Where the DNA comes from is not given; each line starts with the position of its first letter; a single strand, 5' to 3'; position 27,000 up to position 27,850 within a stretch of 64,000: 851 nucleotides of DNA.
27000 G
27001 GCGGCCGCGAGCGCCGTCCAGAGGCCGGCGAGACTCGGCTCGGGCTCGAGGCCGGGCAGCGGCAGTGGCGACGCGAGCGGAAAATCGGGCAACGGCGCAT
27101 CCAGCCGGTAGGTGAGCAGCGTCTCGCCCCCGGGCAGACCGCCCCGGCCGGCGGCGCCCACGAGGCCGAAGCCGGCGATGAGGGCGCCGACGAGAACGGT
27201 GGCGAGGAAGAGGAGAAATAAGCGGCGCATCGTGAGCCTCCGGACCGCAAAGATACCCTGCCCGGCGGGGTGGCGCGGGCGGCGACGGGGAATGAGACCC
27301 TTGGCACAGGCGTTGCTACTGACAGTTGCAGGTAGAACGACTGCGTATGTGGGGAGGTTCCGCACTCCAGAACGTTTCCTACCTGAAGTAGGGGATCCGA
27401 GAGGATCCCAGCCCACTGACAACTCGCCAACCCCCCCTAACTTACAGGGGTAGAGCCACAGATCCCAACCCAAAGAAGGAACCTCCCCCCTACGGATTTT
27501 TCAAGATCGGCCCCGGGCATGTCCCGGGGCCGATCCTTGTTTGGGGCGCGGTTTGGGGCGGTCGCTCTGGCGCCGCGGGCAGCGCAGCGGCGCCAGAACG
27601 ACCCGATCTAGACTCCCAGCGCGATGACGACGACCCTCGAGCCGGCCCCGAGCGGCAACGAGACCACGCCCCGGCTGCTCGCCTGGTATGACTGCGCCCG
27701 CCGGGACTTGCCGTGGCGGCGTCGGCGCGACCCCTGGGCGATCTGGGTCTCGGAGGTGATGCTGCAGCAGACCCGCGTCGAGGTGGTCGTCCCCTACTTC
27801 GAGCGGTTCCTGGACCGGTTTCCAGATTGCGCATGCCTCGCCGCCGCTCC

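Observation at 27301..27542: Candidate sigma-54-dependent structured small RNA between sppA and mutY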

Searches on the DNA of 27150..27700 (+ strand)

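Call 4: search_rna_families(source=window, start=27150, end=27700, threshold=evalue, max_evalue=10, show_alignments=3)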
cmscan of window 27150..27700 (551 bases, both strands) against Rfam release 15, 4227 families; matches with E-value up to 10: 12.
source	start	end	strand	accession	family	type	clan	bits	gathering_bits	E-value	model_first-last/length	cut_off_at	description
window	27560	27603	+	RF03292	mir-1301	Gene; miRNA;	-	20.6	63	0.47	1-80/80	no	mir-1301 microRNA precursor family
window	27470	27539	+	RF02833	Scr3202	Gene; sRNA;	-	20.6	52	1.4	1-95/95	no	Streptomyces RNA 3202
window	27472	27538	+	RF01066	6C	Cis-reg;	-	19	47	4.6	1-75/75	no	6C RNA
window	27471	27540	+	RF00107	FinP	Gene;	CL00016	18.8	45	0.42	1-76/76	no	FinP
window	27502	27539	-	RF00769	mir-331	Gene; miRNA;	-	17.4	80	1.2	27-78/92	no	mir-331 microRNA precursor family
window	27560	27615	-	RF00769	mir-331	Gene; miRNA;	-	17.2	80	1.4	1-92/92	no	mir-331 microRNA precursor family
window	27500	27541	-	RF01921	mir-1296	Gene; miRNA;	-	16.2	100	3.4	1-87/87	no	mir-1296 microRNA precursor family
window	27501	27536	-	RF00102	VA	Gene;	-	14.7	62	9.5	1-159/159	no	VA RNA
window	27499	27544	-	RF00989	mir-492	Gene; miRNA;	-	14.1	76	3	1-75/75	no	mir-492 microRNA precursor family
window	27451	27490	-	RF02040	HOTTIP_1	Gene; lncRNA;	-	13.1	50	3.1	1-57/57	no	HOXA transcript at the distal tip, conserved region 1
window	27432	27529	-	RF02151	MIMT1_1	Gene; lncRNA;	-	12.5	45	7.9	1-88/88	no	MER1 repeat containing imprinted transcript 1 conserved region 1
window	27618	27698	-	RF03023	rpfG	Gene; sRNA;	-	12.2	75.9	6.1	1-85/85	no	rpfG RNA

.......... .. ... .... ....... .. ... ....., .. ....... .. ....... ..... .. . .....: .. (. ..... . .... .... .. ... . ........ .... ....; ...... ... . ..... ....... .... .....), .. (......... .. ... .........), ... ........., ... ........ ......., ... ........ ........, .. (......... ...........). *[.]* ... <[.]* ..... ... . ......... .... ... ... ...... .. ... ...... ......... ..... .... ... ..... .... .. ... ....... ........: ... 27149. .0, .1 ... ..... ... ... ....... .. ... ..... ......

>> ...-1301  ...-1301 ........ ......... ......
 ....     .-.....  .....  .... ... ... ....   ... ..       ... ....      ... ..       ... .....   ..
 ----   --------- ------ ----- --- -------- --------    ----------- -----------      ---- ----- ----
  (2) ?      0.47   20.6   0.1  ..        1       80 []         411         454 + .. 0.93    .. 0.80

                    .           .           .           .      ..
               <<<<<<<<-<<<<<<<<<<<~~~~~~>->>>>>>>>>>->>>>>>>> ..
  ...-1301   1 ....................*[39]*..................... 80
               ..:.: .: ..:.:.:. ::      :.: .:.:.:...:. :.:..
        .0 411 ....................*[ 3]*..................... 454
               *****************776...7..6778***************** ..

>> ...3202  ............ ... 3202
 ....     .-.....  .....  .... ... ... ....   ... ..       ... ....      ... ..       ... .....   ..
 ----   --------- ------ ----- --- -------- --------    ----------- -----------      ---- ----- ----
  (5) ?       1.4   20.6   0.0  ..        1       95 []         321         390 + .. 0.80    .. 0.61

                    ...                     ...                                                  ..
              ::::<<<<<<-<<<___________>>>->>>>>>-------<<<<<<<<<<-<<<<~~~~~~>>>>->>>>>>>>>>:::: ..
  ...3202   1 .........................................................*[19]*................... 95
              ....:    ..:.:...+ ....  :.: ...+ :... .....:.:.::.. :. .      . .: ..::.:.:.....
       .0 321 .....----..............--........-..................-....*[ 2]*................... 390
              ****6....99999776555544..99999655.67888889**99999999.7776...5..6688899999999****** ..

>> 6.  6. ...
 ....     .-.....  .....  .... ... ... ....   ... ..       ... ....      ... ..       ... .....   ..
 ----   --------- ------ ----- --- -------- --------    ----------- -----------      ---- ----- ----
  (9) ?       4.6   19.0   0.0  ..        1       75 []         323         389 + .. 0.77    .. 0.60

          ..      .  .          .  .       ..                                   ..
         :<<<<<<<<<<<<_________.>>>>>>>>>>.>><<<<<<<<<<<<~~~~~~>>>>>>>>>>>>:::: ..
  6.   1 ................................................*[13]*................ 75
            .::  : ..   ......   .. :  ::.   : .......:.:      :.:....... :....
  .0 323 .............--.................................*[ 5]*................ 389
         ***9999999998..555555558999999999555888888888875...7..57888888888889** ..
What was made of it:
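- On Any Rfam 15 family (including 6S, SRP, RNase P, tmRNA and whichever of Qrr, GlmY/Z, CrcZ and Pxr the library holds): They fall on the terminator hairpin, the downstream inverted repeat, a short stretch of the minus strand or the start of mutY, and none matches the RNA fold (call 4).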

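Call 29: build_rna_model(alignment_id=A5)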
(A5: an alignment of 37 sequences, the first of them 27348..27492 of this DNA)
Model R1 built from alignment A5 (37 sequences, 172 columns); structure: RNAalifold consensus.
model positions 148; base pairs 18; branch points 1; effective number of sequences 5.12; information 0.59 bits per position. Calibrated on 0.2 Mb of random sequence (short: E-values are rough).
structure used (alignment columns):
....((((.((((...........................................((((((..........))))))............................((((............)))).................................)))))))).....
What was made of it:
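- The model R1 covers only P1 to P1' (call 29).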

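Call 30: search_with_rna_model(model_id=R1, sources=[window, L001, L002, L003, L004, L005, L006, L007, L008, L009, L010, L011, L012, L013, L014, L015, L016, L017, L018, L019, L020, L021, L022, L023, L024, L025, L026, L027, L028, L029, L030, L031, L032, L033, L034, L035, L036, L037, L038, L039, L040, L041, L042, L043, L044, L045, L046, L047, L048, L049, L050, L051, L052, L053, L054, L055, L056, L057, L058, L059, L060, L061, L062, L063, L064], max_evalue=1)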
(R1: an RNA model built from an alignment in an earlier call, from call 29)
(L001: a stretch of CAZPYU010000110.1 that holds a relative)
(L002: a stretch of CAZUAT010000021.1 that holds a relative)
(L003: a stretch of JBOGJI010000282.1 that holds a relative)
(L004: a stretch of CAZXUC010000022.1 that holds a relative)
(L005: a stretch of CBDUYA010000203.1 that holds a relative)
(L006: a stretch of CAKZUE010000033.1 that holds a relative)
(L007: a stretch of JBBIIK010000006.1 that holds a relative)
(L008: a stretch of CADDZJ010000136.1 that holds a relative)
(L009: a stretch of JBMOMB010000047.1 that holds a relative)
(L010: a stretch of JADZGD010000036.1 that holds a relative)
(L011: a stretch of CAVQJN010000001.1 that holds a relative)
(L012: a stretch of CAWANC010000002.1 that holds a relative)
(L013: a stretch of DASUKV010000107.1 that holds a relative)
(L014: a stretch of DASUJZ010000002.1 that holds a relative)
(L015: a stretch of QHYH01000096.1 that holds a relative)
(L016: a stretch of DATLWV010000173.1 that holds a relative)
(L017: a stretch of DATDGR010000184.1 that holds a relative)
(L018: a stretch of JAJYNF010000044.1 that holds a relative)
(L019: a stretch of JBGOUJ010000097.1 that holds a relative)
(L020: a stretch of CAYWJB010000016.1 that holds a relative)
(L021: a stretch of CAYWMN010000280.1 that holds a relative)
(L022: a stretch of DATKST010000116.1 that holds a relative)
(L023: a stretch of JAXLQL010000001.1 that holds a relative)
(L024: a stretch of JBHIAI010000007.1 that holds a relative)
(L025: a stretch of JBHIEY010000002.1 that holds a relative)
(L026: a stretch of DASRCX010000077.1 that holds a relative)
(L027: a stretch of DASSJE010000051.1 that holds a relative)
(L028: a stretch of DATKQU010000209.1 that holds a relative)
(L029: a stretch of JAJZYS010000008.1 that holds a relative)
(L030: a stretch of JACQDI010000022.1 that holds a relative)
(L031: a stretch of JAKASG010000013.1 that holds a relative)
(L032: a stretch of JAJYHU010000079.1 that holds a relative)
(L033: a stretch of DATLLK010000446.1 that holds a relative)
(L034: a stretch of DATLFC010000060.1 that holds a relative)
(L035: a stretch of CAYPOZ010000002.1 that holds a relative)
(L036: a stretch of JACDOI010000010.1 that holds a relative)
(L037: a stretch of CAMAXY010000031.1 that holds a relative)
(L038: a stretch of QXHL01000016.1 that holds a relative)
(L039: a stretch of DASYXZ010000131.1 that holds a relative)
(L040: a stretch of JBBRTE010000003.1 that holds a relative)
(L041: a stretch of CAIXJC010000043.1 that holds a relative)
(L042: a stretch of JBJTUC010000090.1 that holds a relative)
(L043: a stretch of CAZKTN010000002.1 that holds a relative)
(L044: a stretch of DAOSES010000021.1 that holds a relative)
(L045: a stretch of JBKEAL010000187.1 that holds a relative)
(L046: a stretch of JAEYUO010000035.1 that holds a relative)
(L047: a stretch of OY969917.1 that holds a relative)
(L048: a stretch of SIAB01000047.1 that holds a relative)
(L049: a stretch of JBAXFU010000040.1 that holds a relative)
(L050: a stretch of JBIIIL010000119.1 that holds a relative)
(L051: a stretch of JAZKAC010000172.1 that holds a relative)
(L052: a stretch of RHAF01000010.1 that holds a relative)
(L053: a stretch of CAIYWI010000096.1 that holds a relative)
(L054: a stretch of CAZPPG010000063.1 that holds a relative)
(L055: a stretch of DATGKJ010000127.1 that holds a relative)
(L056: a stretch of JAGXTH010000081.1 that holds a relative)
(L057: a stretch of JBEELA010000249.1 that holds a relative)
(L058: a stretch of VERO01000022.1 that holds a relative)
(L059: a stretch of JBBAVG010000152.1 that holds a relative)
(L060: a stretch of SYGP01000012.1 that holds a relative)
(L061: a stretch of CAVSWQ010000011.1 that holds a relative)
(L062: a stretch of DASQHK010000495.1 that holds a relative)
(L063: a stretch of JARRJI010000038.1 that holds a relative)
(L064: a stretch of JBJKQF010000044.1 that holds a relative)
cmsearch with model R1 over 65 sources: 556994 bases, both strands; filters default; matches with E-value up to 1: 5.
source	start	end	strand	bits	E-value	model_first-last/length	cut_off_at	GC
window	27348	27492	+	111.2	4.1e-21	1-148/148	no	0.58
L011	3720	3867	+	97.8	2.8e-18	1-148/148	no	0.53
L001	334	482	+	97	4e-18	1-148/148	no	0.61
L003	3734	3879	+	86.9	5.4e-16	1-148/148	no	0.55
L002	3679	3828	+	72.2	6.7e-13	1-148/148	no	0.65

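Call 31: search_with_rna_model(model_id=R1, sources=[L065, L066, L067, L068, L069, L070, L071, L072, L073, L074, L075, L076, L077, L078, L079, L080, L081, L082, L083, L084, L085, L086, L087, L088, L089, L090, L091, L092, L093, L094, L095, L096, L097, L098, L099, L100, L101, L102, L103, L104, L105, L106, L107, L108, L109, L110, L111, L112, L113], max_evalue=1)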
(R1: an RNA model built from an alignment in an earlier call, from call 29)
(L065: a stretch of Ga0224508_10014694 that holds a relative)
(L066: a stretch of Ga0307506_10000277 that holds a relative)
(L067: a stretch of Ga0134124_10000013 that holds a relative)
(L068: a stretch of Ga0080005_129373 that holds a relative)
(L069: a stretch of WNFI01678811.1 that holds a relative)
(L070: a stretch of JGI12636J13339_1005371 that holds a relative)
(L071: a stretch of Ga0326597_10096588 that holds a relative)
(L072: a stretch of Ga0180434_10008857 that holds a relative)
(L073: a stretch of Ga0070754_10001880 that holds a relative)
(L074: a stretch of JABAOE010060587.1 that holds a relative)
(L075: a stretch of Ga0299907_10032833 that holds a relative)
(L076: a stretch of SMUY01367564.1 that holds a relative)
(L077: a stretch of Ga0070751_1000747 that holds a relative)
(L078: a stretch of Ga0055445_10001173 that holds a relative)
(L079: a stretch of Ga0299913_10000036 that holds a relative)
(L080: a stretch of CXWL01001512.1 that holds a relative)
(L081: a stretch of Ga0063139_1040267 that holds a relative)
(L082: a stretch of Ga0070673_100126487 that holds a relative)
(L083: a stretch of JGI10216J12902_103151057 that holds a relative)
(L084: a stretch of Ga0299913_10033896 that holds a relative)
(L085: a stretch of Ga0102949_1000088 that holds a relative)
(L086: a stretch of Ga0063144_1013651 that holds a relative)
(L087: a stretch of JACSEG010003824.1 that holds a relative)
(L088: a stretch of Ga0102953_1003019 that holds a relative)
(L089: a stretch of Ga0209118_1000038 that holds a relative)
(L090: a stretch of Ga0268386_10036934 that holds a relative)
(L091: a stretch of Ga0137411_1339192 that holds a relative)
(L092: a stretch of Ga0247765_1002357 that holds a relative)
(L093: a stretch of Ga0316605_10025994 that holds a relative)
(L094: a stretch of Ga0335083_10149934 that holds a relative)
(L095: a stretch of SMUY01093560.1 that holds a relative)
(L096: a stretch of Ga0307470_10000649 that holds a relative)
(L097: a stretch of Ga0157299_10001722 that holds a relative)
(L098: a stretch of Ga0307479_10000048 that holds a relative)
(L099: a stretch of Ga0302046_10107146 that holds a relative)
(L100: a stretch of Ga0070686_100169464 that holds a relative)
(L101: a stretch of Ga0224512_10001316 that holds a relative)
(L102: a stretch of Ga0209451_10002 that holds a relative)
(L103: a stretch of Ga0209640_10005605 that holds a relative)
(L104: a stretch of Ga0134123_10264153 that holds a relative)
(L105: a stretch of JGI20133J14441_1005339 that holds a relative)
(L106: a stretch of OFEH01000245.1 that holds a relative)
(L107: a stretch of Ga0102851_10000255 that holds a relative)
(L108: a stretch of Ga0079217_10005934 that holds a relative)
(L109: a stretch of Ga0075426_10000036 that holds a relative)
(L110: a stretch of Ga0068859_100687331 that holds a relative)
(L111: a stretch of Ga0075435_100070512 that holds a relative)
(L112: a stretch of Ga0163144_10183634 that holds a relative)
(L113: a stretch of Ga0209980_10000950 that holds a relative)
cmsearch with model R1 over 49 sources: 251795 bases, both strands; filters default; matches with E-value up to 1: 71.
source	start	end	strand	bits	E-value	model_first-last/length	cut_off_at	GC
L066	10648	10791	-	134.8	2.1e-26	1-148/148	no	0.54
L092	990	1133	-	133.8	3.3e-26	1-148/148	no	0.55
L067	3837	3979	+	128.6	4.2e-25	1-148/148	no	0.54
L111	322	462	+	121.6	1.2e-23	1-148/148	no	0.59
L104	869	1011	+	120.1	2.6e-23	1-148/148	no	0.53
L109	1376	1516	-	118.2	6.5e-23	1-148/148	no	0.58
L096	851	997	-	118.1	6.7e-23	1-148/148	no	0.61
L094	319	466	-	117.4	9.3e-23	1-148/148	no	0.55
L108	233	377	-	114.6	3.7e-22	1-148/148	no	0.55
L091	137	278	+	113.1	7.4e-22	1-148/148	no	0.56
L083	502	647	-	112.7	9.1e-22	1-148/148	no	0.57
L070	1493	1640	-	107.3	1.2e-20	1-148/148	no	0.55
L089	3764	3911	+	107.3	1.2e-20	1-148/148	no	0.55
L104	632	771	+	107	1.4e-20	1-148/148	no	0.59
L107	5991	6136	+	105.8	2.6e-20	1-148/148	no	0.62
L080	78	222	+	104.9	4.1e-20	1-148/148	no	0.54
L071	2924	3071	-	104.8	4.2e-20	1-148/148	no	0.55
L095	3247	3387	+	104.2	5.6e-20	1-148/148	no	0.5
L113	1027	1167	+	104.2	5.6e-20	1-148/148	no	0.5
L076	10586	10727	+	103.4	8.4e-20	1-148/148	no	0.49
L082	1850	1991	-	103.3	8.6e-20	1-148/148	no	0.54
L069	87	229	-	102.8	1.1e-19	1-148/148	no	0.56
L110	747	895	+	102.4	1.4e-19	1-148/148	no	0.58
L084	3387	3538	-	102.1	1.6e-19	1-148/148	no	0.59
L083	263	404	-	100.9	2.8e-19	1-148/148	no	0.51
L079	814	965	+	100.9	2.8e-19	1-148/148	no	0.6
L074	1528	1671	-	99.4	5.7e-19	1-148/148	no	0.51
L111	560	699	+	98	1.1e-18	1-148/148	no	0.56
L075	1005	1160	-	97.6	1.4e-18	1-148/148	no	0.58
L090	2632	2787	-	97.6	1.4e-18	1-148/148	no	0.58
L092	749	887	-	96.5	2.4e-18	1-148/148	no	0.54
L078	246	389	+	96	3e-18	1-148/148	no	0.6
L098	1676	1820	+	95.9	3.1e-18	1-148/148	no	0.56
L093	3684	3828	+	95.8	3.2e-18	1-148/148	no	0.58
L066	10428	10566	-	95.8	3.3e-18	1-148/148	no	0.54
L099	64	212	+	95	4.7e-18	1-148/148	no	0.6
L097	2018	2165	+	94.9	5e-18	1-148/148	no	0.55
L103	6952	7100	+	93.8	8.6e-18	1-148/148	no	0.59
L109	1139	1277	-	93.1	1.2e-17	1-148/148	no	0.54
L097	2265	2407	+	93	1.3e-17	1-148/148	no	0.52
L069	374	515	-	92.9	1.3e-17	1-148/148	no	0.63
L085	7062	7207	-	91.6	2.5e-17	1-148/148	no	0.58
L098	1392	1531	+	90.4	4.4e-17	1-148/148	no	0.58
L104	283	427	+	89.2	7.9e-17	1-148/148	no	0.52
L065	2246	2384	-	85.8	4.2e-16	1-148/148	no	0.56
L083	799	942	-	85.4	5.2e-16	1-148/148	no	0.53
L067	4079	4219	+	84.3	8.5e-16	1-148/148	no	0.53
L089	3294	3429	+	82.2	2.4e-15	1-148/148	no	0.6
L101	1090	1240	-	80.3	6.1e-15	1-148/148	no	0.52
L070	1210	1352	-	80.2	6.2e-15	1-148/148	no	0.63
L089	4052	4194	+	80.2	6.2e-15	1-148/148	no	0.63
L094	571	715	-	79.4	9.1e-15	1-148/148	no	0.59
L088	2377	2519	-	77.1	2.9e-14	1-148/148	no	0.52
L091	374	512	+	71.3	4.6e-13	1-148/148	no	0.53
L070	1975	2094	-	61.2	6.2e-11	18-148/148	5'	0.58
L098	1979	2111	+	58.8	2e-10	1-138/148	3'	0.61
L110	1006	1114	+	57.6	3.5e-10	1-120/148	3'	0.51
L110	492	640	+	57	4.8e-10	1-148/148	no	0.55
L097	1771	1920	+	56.2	7.1e-10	1-148/148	no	0.57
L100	1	70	+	54.6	1.5e-09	77-148/148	5'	0.57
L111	105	244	+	40.7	1.3e-06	1-148/148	no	0.6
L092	1309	1444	-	38.2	4.3e-06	1-148/148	no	0.57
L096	1064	1198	-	37.5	6e-06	1-148/148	no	0.65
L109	1596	1732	-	35.9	1.3e-05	1-148/148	no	0.61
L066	10878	11015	-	32.8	5.9e-05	1-148/148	no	0.62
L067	3519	3653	+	32.2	7.7e-05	1-148/148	no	0.59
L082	2106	2139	-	23.5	0.0053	115-148/148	5'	0.71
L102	4649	4711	-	17.5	0.096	45-114/148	no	0.68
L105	3778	3840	+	17.5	0.096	45-114/148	no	0.68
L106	315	377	-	17.5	0.096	45-114/148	no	0.68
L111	477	575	-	12.9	0.89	1-148/148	no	0.6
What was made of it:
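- Multiple tandem copies would raise titration capacity (call 31).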
